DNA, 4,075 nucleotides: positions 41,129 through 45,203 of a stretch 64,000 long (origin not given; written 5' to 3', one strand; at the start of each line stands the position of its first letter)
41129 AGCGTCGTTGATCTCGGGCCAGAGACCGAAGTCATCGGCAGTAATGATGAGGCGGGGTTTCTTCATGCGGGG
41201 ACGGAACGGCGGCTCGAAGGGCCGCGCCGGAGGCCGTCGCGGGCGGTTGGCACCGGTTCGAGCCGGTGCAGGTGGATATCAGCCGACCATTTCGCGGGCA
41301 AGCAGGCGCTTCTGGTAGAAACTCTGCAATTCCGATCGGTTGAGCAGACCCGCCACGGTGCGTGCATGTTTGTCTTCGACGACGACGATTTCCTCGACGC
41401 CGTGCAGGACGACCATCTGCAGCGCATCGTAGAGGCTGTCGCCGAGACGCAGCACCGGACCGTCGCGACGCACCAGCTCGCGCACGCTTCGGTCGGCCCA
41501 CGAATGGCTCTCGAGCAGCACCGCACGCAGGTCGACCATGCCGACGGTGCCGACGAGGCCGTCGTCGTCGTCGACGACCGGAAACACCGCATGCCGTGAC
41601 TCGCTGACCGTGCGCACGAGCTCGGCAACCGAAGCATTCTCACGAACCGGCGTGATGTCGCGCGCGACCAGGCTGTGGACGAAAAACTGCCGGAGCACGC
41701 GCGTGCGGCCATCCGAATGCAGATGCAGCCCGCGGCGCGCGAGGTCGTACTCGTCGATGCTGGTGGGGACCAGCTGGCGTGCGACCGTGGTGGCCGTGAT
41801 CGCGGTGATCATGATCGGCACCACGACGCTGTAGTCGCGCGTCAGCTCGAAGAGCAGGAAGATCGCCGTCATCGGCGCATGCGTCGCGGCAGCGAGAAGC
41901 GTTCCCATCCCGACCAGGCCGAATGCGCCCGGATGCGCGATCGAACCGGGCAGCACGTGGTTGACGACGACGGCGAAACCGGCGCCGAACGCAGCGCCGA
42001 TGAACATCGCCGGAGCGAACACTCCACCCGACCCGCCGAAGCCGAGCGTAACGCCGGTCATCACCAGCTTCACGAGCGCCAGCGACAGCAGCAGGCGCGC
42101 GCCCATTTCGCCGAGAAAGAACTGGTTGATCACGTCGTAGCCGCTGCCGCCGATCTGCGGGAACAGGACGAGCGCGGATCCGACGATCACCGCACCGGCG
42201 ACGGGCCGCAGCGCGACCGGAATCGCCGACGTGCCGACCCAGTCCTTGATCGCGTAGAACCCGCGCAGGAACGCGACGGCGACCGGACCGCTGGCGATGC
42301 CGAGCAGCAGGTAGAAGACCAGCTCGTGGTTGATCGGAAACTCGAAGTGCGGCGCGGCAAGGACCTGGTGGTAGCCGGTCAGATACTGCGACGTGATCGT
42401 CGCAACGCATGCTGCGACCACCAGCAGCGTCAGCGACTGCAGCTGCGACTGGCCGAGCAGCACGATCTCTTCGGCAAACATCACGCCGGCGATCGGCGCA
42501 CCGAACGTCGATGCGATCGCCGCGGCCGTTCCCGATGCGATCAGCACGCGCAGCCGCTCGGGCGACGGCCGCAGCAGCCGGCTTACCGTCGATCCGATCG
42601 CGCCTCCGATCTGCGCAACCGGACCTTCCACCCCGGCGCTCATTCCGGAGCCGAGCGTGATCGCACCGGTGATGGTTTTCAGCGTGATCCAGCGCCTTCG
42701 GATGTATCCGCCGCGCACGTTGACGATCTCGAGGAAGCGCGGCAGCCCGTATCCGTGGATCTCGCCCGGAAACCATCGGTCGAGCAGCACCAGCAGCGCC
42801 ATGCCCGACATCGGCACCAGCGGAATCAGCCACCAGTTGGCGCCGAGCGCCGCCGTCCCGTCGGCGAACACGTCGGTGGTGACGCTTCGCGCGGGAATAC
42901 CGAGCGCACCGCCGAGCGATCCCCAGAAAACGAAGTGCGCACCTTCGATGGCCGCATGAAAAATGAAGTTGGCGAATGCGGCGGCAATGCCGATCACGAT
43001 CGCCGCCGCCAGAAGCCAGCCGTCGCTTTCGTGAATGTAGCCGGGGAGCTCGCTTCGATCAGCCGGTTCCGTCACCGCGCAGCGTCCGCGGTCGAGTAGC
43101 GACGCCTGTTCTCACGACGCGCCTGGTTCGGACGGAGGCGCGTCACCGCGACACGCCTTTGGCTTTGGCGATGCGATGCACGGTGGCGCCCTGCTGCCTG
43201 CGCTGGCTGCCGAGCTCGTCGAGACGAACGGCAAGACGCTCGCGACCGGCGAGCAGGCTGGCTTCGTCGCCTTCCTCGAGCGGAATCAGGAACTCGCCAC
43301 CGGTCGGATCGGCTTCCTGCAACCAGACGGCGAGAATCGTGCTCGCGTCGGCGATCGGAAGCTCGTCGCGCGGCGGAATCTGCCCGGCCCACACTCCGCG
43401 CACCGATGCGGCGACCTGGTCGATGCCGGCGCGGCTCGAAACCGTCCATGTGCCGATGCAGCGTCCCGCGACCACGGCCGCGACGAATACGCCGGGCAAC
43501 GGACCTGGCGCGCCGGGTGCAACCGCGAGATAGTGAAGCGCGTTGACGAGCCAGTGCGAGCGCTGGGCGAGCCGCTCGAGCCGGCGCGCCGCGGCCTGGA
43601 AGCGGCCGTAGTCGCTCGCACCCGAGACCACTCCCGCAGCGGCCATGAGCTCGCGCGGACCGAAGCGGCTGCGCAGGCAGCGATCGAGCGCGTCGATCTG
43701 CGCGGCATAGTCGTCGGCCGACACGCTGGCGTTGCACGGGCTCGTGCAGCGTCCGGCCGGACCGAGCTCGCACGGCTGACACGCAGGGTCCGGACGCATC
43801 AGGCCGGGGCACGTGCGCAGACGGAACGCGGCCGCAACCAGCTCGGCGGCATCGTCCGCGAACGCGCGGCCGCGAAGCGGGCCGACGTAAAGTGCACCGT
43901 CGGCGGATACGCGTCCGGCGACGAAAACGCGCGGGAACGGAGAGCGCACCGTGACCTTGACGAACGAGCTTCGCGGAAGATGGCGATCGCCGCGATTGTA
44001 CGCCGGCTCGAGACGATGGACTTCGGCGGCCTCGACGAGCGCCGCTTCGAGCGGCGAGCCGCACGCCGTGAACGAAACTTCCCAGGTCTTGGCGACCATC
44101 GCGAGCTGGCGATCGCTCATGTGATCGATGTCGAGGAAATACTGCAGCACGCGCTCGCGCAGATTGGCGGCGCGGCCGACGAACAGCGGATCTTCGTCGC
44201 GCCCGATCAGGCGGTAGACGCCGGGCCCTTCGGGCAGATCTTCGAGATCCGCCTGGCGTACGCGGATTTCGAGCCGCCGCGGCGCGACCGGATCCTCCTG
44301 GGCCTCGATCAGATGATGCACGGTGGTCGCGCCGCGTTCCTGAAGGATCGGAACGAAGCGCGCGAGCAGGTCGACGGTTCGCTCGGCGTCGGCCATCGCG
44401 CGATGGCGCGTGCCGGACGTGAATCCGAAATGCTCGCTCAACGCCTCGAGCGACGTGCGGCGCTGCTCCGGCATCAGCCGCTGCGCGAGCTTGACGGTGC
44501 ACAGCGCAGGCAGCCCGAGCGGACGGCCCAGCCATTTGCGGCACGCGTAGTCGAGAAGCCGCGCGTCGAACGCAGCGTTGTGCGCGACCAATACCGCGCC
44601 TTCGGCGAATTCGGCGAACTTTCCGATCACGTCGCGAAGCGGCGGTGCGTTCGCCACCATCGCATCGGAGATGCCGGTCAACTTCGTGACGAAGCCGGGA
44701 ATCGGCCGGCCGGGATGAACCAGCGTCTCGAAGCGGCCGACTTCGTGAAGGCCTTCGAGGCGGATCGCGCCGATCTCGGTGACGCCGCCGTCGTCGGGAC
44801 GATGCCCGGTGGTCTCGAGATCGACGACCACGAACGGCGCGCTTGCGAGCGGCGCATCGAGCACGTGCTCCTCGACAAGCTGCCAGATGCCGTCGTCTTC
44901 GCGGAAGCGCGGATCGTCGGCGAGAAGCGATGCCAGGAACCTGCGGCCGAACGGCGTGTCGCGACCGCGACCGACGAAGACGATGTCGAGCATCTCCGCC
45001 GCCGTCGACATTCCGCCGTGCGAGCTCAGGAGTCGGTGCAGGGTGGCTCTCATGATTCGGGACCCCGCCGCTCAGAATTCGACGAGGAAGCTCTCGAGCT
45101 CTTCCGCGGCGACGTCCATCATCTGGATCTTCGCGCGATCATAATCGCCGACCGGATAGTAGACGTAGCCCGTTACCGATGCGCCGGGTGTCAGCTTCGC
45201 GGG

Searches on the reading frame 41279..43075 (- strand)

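Call 50: search_protein_families(library=pfam, proteins=[window:41279-43075:-], max_evalue=0.001)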
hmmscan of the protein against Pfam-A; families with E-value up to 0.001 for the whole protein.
window:41279-43075:- (598 aa): 2 families
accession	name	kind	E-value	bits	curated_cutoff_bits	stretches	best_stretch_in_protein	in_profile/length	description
PF00654.25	Voltage_CLC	-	2.1e-81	274.2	24.8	1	92-433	3-346/346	Voltage gated chloride channel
PF00571.33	CBS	-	1.1e-10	42.1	24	1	468-521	3-56/57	CBS domain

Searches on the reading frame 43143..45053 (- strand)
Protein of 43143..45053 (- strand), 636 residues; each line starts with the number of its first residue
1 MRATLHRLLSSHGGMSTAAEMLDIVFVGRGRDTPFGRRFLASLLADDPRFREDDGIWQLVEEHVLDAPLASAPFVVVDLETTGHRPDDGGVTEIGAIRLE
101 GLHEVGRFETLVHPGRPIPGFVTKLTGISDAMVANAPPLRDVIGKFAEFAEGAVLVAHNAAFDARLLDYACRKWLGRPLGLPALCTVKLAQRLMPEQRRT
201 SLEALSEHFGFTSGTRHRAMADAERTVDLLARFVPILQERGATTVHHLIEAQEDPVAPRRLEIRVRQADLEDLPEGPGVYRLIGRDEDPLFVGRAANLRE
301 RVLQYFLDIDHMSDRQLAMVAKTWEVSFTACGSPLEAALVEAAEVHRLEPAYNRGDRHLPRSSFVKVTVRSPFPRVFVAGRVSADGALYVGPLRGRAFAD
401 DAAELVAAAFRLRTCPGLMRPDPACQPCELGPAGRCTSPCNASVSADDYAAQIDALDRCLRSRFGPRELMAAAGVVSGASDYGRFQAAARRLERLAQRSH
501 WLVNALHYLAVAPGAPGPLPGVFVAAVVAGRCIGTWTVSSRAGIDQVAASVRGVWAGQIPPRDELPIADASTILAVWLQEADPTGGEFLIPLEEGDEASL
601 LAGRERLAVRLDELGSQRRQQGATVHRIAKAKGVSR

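Call 50: search_protein_families(library=pfam, proteins=[window:43143-45053:-], max_evalue=0.001)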
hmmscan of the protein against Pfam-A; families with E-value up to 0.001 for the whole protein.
window:43143-45053:- (636 aa): 2 families
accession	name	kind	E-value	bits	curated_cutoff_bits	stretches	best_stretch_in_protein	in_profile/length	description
PF00929.31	RNase_T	-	5.4e-33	115.3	24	1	75-230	1-164/164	Exonuclease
PF16473.11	Rv2179c-like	-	0.00073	19.7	27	0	75-230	3-173/177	3'-5' exoribonuclease Rv2179c-like domain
